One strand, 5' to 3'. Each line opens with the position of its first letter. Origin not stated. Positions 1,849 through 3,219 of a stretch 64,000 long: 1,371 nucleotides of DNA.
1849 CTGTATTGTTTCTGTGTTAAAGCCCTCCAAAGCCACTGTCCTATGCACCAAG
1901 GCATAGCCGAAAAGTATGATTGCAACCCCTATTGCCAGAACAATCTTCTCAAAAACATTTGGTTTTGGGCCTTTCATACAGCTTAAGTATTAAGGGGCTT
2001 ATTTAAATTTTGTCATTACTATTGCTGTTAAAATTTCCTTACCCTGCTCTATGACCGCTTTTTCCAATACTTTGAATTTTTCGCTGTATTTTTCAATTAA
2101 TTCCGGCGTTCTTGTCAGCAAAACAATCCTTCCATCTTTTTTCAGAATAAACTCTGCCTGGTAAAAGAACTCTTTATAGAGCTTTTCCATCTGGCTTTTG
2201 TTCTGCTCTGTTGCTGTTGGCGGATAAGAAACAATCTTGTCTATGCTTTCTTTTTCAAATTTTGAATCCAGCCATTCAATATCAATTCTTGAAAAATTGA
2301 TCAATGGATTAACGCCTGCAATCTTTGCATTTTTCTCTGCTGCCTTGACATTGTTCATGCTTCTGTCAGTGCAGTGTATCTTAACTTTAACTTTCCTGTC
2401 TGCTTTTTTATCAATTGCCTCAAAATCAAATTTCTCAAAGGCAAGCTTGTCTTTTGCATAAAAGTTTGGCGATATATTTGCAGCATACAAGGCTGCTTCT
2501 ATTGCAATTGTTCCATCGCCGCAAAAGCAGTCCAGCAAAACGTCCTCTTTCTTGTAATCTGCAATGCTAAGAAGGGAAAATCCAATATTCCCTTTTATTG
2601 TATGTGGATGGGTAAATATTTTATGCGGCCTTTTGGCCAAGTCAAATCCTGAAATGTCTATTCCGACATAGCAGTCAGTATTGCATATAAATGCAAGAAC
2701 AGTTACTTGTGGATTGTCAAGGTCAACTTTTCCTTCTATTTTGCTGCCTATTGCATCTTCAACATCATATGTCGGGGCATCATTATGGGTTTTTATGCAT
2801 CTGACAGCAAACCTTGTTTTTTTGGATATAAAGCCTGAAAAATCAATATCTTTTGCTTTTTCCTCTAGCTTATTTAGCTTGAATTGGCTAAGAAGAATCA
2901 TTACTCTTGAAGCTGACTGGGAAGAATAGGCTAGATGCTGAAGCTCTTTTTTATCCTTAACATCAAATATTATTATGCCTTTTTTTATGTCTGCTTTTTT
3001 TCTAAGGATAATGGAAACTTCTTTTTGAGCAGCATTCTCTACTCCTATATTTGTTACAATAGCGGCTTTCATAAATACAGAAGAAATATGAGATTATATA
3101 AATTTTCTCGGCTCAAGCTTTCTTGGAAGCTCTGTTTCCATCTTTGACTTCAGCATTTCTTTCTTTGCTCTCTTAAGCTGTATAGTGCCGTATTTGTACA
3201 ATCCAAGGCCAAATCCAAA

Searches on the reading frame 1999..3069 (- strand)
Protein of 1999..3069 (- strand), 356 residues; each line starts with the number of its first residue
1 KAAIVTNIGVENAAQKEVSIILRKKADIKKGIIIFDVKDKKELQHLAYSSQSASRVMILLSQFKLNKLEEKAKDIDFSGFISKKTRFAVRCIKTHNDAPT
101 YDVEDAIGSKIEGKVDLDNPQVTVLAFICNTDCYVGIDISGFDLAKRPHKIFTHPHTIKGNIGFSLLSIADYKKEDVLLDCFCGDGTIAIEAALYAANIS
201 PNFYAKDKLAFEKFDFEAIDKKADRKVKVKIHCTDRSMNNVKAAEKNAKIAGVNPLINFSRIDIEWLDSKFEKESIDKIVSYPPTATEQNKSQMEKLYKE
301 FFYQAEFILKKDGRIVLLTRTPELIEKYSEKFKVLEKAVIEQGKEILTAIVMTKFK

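Call 39: search_protein_families(library=pfam, proteins=[window:1999-3069:-], max_evalue=0.00001)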
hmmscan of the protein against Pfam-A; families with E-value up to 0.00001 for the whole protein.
window:1999-3069:- (356 aa): 4 families
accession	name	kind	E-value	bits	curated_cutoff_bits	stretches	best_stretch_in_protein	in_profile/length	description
PF01170.24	UPF0020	-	1e-29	104.1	22.3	1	150-337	4-183/197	RMKL-like, methyltransferase domain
PF02926.22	THUMP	-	1.2e-09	38.9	20.6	1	65-138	4-84/84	THUMP domain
PF05175.20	MTS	-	1.2e-09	38.5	23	1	224-325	51-146/170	Methyltransferase small domain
PF13847.12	Methyltransf_31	-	2e-06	28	27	1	173-342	2-133/145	Methyltransferase domain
